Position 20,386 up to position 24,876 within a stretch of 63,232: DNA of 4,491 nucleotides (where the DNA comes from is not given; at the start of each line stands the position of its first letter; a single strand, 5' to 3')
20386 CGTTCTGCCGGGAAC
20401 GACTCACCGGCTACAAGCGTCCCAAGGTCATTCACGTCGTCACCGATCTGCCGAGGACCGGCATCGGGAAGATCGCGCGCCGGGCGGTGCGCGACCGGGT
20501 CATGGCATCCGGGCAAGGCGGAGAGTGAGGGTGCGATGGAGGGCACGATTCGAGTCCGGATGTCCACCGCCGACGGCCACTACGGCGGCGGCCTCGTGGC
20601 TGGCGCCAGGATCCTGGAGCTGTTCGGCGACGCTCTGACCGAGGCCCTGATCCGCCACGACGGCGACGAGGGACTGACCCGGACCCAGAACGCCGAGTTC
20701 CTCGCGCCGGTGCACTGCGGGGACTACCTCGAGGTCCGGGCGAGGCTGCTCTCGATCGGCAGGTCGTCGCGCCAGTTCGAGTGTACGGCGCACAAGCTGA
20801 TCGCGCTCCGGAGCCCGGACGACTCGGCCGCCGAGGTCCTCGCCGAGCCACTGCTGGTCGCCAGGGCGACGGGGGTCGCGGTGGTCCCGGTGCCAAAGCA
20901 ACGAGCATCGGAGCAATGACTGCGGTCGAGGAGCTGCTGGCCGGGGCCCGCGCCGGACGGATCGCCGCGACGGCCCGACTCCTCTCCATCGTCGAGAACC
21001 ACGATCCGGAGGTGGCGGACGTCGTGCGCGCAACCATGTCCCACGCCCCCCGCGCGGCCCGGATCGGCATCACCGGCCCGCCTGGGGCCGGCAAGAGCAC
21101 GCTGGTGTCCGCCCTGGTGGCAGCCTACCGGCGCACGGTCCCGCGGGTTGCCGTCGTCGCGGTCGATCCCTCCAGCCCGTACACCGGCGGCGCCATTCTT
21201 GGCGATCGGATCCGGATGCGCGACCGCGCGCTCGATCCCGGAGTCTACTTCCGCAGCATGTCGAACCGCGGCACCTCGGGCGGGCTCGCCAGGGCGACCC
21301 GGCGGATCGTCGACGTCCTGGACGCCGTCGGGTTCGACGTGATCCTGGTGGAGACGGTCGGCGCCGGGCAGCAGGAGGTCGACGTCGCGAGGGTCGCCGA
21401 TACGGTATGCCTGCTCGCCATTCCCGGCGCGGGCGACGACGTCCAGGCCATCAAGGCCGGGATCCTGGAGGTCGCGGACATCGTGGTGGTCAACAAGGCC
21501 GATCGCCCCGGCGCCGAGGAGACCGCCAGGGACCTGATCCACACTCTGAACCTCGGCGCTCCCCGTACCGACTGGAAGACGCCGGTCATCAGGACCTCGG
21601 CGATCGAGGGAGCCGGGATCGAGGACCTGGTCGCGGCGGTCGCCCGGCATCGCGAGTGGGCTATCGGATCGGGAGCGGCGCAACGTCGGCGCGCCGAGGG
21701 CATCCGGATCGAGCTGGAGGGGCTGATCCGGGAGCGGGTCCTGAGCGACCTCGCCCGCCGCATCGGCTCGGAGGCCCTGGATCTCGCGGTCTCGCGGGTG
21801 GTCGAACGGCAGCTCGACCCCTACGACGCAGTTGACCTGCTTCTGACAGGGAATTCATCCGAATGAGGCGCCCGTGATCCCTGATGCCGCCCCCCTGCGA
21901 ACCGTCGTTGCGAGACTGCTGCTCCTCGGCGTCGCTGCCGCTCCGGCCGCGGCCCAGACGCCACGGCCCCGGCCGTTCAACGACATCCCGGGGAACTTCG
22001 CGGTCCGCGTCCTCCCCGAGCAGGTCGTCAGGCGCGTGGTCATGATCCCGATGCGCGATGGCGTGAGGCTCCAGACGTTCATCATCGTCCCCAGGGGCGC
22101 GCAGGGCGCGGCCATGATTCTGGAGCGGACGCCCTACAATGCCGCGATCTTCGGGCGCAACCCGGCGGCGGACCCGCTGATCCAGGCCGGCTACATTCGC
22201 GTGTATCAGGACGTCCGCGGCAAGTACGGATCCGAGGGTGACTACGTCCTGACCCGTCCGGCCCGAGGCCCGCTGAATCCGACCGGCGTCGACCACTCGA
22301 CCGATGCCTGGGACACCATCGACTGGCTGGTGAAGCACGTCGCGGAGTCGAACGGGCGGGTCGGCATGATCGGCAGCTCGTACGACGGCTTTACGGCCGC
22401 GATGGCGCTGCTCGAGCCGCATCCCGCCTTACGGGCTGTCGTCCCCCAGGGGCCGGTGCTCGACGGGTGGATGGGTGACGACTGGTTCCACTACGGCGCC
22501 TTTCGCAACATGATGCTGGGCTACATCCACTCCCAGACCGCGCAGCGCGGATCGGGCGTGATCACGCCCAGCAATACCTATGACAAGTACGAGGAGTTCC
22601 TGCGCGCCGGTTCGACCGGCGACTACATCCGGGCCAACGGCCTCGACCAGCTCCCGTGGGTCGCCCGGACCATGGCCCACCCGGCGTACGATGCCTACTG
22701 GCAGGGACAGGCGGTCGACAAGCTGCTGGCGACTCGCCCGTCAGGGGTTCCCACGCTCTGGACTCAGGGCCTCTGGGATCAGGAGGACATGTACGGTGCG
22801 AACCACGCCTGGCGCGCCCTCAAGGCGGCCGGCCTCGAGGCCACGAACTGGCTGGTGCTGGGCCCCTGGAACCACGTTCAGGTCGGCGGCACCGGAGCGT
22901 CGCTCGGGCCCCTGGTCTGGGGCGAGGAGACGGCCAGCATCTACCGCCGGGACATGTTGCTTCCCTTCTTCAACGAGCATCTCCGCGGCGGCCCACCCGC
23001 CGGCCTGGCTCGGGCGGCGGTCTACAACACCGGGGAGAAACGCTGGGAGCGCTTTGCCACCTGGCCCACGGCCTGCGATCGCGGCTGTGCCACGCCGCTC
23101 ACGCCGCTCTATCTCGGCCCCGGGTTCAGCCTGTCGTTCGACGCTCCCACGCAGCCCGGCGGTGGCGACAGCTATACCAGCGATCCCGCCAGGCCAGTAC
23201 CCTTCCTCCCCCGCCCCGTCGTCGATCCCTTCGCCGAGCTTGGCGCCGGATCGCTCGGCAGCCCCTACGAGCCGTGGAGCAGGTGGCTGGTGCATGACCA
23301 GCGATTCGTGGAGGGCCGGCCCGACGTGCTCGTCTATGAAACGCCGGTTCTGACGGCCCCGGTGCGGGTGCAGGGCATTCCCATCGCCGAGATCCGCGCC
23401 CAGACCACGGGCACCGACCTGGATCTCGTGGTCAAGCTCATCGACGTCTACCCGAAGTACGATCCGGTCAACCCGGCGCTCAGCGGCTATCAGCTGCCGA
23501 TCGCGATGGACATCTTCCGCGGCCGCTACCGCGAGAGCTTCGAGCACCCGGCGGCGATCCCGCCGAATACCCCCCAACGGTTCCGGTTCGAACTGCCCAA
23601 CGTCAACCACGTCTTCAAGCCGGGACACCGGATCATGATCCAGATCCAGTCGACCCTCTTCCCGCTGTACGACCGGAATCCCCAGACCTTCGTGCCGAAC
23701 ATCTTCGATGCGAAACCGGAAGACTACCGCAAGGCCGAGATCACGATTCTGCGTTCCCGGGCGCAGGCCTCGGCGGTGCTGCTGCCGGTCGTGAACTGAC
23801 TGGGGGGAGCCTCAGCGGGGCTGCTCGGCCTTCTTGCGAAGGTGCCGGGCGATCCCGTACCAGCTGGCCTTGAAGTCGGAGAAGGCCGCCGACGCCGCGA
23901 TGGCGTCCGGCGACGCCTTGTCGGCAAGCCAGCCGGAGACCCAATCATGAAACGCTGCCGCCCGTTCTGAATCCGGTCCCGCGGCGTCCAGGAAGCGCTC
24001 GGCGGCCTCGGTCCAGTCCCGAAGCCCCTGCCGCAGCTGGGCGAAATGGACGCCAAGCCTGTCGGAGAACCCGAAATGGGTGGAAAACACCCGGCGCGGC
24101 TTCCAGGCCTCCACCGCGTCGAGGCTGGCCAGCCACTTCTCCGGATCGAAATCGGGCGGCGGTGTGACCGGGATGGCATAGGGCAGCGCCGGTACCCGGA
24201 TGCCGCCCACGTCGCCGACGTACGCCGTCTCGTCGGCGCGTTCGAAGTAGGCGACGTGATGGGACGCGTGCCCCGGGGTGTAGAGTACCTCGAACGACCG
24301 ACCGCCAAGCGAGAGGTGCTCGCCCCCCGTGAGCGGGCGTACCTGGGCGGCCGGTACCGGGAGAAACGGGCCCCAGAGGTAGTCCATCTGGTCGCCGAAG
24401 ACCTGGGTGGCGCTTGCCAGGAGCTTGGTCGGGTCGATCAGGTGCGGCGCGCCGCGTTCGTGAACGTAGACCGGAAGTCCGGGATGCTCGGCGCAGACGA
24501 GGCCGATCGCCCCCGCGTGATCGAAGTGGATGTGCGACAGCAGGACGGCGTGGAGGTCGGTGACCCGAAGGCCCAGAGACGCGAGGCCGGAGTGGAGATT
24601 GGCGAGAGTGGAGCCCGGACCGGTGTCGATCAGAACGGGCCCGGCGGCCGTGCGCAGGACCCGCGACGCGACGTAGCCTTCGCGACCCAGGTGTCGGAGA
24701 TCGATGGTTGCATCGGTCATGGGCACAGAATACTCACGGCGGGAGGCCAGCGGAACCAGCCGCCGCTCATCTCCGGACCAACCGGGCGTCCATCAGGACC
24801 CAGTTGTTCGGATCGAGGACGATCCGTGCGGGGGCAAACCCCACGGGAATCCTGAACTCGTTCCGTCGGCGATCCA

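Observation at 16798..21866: Split B12 acyl-CoA mutase cluster with HCM-like (not MCM-like) pocket residues plus a Kal-like hotdog protein: possible tertiary-carbon (2-hydroxy- or 2-amino-isobutyrate) pathway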

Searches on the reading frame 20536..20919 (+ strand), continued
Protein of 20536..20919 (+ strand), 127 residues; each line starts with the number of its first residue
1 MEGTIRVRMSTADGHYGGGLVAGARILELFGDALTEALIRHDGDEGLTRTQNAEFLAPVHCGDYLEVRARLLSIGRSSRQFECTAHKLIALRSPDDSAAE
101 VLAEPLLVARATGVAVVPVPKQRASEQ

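Call 86: fold_search(model_id=the predicted structure, library=pdb)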
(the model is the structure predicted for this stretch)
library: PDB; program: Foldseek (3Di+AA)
matches with E <= 10: 884; with E <= 0.001: 440
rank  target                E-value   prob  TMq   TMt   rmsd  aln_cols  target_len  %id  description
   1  4mtu                  1.1e-11  1.00  0.91  0.81   1.6       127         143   33  beta-Alanyl-CoA:Ammonia Lyase from Clostridium propionicum (released 2014-03-26)
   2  2eis_A                7.4e-08  1.00  0.76  0.79   3.2       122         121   22  X-ray structure of acyl-CoA hydrolase-like protein, TT1379, from Thermus thermophilus HB8 (released 2008-03-18)
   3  1s5u_A                1.4e-07  1.00  0.70  0.69   3.2       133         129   22  Crystal Structure of Hypothetical Protein EC709 from Escherichia coli (released 2004-05-11)
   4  5t06_A                1.6e-07  1.00  0.69  0.67   2.3       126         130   22  Crystal structure of a putative acyl-CoA thioesterase EC709/ECK0725 from Escherichia coli in complex with Hexanoyl-CoA (released 2016-09-07)
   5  5t07_A                1.7e-07  1.00  0.70  0.68   3.2       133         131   22  Crystal structure of a putative acyl-CoA thioesterase EC709/ECK0725 from Escherichia coli in complex with Decanoyl-CoA (released 2016-09-07)
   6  4k00_A                1.7e-07  1.00  0.63  0.59   4.4       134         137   19  Crystal structure of Slr0204, a 1,4-dihydroxy-2-naphthoyl-CoA thioesterase from Synechocystis (released 2013-04-17)
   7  1vpm_C                2.4e-07  1.00  0.74  0.62   2.6       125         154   15  Crystal structure of Acyl-CoA hydrolase (NP_241664.1) from Bacillus halodurans at 1.66 A resolution (released 2004-12-14)
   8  1s5u_C                2.4e-07  1.00  0.70  0.68   3.4       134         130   22  Crystal Structure of Hypothetical Protein EC709 from Escherichia coli (released 2004-05-11)
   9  1s5u_B                2.5e-07  1.00  0.68  0.68   3.3       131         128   23  Crystal Structure of Hypothetical Protein EC709 from Escherichia coli (released 2004-05-11)
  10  5kl9_A                2.7e-07  1.00  0.69  0.65   2.3       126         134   22  Crystal structure of a putative acyl-CoA thioesterase EC709/ECK0725 from Escherichia coli in complex with CoA (released 2016-07-06)
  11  5szu_A                2.7e-07  1.00  0.69  0.61   3.8       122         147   17  Novel Structural Insights into GDP-Mediated Regulation of Acyl-CoA Thioesterases (released 2016-09-14)
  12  1s5u_G                2.8e-07  1.00  0.70  0.69   3.0       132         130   21  Crystal Structure of Hypothetical Protein EC709 from Escherichia coli (released 2004-05-11)
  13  5szv_C                3.0e-07  1.00  0.70  0.61   3.7       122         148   17  Novel Structural Insights into GDP-Mediated Regulation of Acyl-CoA Thioesterases (released 2016-09-14)
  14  5szy_A                3.6e-07  1.00  0.70  0.60   3.7       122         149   17  Novel Structural Insights into GDP-Mediated Regulation of Acyl-CoA Thioesterases (released 2016-09-14)
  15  5t07_D                4.1e-07  1.00  0.70  0.69   2.1       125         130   22  Crystal structure of a putative acyl-CoA thioesterase EC709/ECK0725 from Escherichia coli in complex with Decanoyl-CoA (released 2016-09-07)
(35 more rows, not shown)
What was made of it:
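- Foldseek ranks Acl 4mtu first (TM 0.91, rmsd 1.6 A); thioesterases reach TM 0.76 at most (call 86).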

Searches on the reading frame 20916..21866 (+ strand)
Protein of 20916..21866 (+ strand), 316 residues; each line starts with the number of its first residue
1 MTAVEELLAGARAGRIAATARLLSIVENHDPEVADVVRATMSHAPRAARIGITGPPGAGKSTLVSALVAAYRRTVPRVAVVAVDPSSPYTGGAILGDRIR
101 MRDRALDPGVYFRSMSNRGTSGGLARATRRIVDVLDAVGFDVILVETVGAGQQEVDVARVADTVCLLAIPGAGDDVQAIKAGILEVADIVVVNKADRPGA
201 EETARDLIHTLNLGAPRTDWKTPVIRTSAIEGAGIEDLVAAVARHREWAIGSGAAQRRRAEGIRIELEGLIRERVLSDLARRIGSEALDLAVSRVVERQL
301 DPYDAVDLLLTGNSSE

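Call 4: search_protein_families(library=pfam, proteins=[window:20916-21866:+])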
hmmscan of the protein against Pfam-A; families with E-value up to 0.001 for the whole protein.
window:20916-21866:+ (316 aa): 11 families
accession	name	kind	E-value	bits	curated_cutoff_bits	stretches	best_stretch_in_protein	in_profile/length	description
PF03308.22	MeaB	-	2.8e-92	309.1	23.1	1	20-279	2-268/273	Methylmalonyl Co-A mutase-associated GTPase MeaB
PF02492.25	cobW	-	1.7e-07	31.5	20.7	1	50-206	3-164/180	CobW/HypB/UreG, nucleotide-binding domain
PF00009.33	GTP_EFTU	-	3.1e-07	30.6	26.5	1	184-245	120-185/188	Elongation factor Tu GTP binding domain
PF13521.12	AAA_28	-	8.5e-05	23.3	27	1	49-80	1-33/164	AAA domain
PF13191.12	AAA_16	-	0.00029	21.8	32.6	1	37-89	16-66/167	AAA ATPase domain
PF01926.29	MMR_HSR1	-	0.00035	21.1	21.9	0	49-87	1-38/113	50S ribosome-binding GTPase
PF13401.12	AAA_22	-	0.00037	21.2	27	0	52-97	10-53/130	AAA domain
PF01656.29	CbiA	-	0.00043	20.7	25.4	1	57-196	9-54/125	CobQ/CobB/MinD/ParA nucleotide binding domain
PF00005.33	ABC_tran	-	0.00047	21.2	25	1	46-78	10-42/137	ABC transporter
PF13604.12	AAA_30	-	0.00054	20.2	27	0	50-83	21-54/191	AAA domain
PF03029.23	ATP_bind_1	-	0.00073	19.8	27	0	52-87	1-36/240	Conserved hypothetical ATP binding protein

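Call 5: search_protein_families(library=ncbifam, proteins=[window:20916-21866:+])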
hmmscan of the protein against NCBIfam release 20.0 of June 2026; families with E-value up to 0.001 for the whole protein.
window:20916-21866:+ (316 aa): 18 families
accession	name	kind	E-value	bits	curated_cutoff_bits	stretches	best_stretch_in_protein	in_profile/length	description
TIGR00750.1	lao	equivalog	2e-98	329.3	240.75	1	14-310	1-299/300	methylmalonyl Co-A mutase-associated GTPase MeaB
NF006958.0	PRK09435.1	equivalog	4.2e-76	256.1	329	1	3-311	9-326/333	methylmalonyl Co-A mutase-associated GTPase MeaB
NF045497.1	IsobCoAmut_IcmF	equivalog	1.5e-37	129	1500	1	14-211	152-355/1076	fused isobutyryl-CoA mutase/GTPase IcmF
TIGR03594.1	GTPase_EngA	equivalog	6.4e-07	28.7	306.7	0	41-81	169-209/432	ribosome biogenesis GTPase Der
NF006743.0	PRK09270.1-2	equivalog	9.7e-07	28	227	1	33-84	15-63/217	nucleoside/nucleotide kinase family protein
NF008955.0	PRK12297.1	equivalog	1.5e-06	27.4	406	0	177-245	267-327/429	GTPase ObgE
NF006746.0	PRK09270.1-5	subfamily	3.8e-06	26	250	1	34-84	6-58/210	nucleoside/nucleotide kinase family protein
NF000908.1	PRK00089.1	equivalog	6.1e-06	25.7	237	0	162-279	84-200/291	GTPase Era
TIGR00073.1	hypB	equivalog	3.3e-05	23.5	121.2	1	48-243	31-211/217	hydrogenase nickel incorporation protein HypB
TIGR02729.1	Obg_CgtA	equivalog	4.5e-05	22.6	280.25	0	48-71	158-181/329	Obg family GTPase CgtA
NF009702.0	PRK13231.1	equivalog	0.00016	20.9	427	1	48-99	3-52/264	nitrogenase reductase-like protein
NF003255.0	PRK04213.1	equivalog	0.00021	20.6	164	0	184-245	129-191/204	GTP-binding protein EngB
NF003661.0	PRK05291.1-3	equivalog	0.00022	20.7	380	0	156-292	291-421/448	tRNA uridine-5-carboxymethylaminomethyl(34) synthesis GTPase MnmE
TIGR00231.1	small_GTP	domain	0.00023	21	42.5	0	48-73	4-29/164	GTP-binding protein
NF006744.0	PRK09270.1-3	equivalog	0.00024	20.6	281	1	35-75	11-51/213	nucleoside/nucleotide kinase family protein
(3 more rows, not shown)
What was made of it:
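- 20916..21866 (+): MeaB G-protein chaperone for the mutase. TIGR00750 at 329 bits, above the cutoff of 241 (call 5).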

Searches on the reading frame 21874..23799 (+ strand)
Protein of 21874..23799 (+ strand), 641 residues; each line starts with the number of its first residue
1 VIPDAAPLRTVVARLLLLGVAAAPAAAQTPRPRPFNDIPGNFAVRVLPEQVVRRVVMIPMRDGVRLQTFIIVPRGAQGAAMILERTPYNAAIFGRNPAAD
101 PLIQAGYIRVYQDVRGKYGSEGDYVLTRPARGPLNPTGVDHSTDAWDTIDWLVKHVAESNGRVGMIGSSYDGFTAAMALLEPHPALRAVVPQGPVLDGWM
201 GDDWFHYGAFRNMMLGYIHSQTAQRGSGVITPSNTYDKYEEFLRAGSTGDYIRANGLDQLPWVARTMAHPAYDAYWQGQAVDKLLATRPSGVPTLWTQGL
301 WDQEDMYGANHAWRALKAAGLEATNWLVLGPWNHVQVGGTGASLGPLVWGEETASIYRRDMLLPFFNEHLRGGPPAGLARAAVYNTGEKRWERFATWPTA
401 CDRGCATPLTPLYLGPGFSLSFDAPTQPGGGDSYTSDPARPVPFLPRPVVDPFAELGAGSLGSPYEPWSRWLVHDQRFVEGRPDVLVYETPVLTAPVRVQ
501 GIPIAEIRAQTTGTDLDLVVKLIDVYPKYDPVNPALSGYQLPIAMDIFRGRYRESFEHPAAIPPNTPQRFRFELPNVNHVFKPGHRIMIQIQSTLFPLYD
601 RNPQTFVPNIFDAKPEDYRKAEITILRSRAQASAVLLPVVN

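Call 64: search_solved_structures(query=window:21874-23799:+, max_evalue=1e-10)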
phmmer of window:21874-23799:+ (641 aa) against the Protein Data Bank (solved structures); distinct sequences matched with E-value up to 1e-10: 18.
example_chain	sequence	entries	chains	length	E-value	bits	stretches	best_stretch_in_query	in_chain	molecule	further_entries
2b4k_A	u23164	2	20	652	2e-219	733.3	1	33-640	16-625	Alpha-amino acid ester hydrolase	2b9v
1nx9_A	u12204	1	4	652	5.9e-219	731.8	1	33-640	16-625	alpha-amino acid ester hydrolase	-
1ryy_A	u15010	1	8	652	3.5e-218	729.3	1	33-640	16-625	alpha-amino acid ester hydrolase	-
1mpx_A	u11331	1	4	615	4.1e-217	725.7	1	43-639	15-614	alpha-amino acid ester hydrolase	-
4pf1_A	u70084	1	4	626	4.3e-170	570.3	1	36-638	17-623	Peptidase S15/CocE/NonD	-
3i2h_A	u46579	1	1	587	1.2e-44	155.8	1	54-639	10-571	Cocaine esterase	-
3i2j_A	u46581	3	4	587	2.6e-44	154.7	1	54-639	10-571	Cocaine esterase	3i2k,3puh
1ju3_A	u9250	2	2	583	2.7e-44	154.6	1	54-639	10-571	cocaine esterase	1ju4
3pui_A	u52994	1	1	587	3.4e-44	154.3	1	55-639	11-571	Cocaine esterase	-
3i2i_A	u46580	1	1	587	4.6e-44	153.9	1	54-639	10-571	Cocaine esterase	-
3ida_A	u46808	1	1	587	6e-44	153.5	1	54-639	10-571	Cocaine esterase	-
1l7q_A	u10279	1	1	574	7.3e-44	153.2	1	54-639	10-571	cocaine esterase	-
1l7r_A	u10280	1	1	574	8.3e-44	153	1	54-639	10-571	cocaine esterase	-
4p08_A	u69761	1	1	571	1e-43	152.7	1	54-639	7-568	Cocaine esterase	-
3i2g_A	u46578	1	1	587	1.2e-43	152.5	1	54-639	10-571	Cocaine esterase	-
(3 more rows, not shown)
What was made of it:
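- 21874..23799 (+): S15-family hydrolase closely related to alpha-amino acid ester hydrolases (AEH). It is probably the last gene of the operon. I propose that it releases N-terminal alpha-amino acids such as Aib from peptides or esters. PDB 2b4k at 733 bits (call 64).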

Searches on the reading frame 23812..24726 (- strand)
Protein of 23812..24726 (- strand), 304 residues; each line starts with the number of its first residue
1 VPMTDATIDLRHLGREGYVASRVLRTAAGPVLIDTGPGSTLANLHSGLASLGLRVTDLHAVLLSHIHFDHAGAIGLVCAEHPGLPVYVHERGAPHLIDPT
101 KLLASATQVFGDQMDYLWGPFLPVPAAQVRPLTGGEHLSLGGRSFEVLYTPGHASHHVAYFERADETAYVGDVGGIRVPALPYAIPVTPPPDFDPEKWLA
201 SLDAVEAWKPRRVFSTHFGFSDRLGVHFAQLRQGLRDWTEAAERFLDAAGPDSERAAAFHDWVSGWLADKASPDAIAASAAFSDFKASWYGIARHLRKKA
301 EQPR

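Call 99: search_protein_families(library=pfam, proteins=[window:23812-24726:-], max_evalue=0.0001)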
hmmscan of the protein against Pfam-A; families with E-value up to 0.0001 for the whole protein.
window:23812-24726:- (304 aa): 2 families
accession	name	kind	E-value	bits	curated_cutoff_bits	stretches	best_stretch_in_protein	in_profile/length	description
PF00753.33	Lactamase_B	-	7.7e-25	88.4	22.7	1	18-217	5-196/196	Metallo-beta-lactamase superfamily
PF12706.13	Lactamase_B_2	-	2.8e-09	37.3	27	1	31-174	3-126/200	Beta-lactamase superfamily domain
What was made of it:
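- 23812..24726 (-): Metallo-beta-lactamase-fold protein, a recurrent neighbour of unknown role. PF00753 (call 99).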
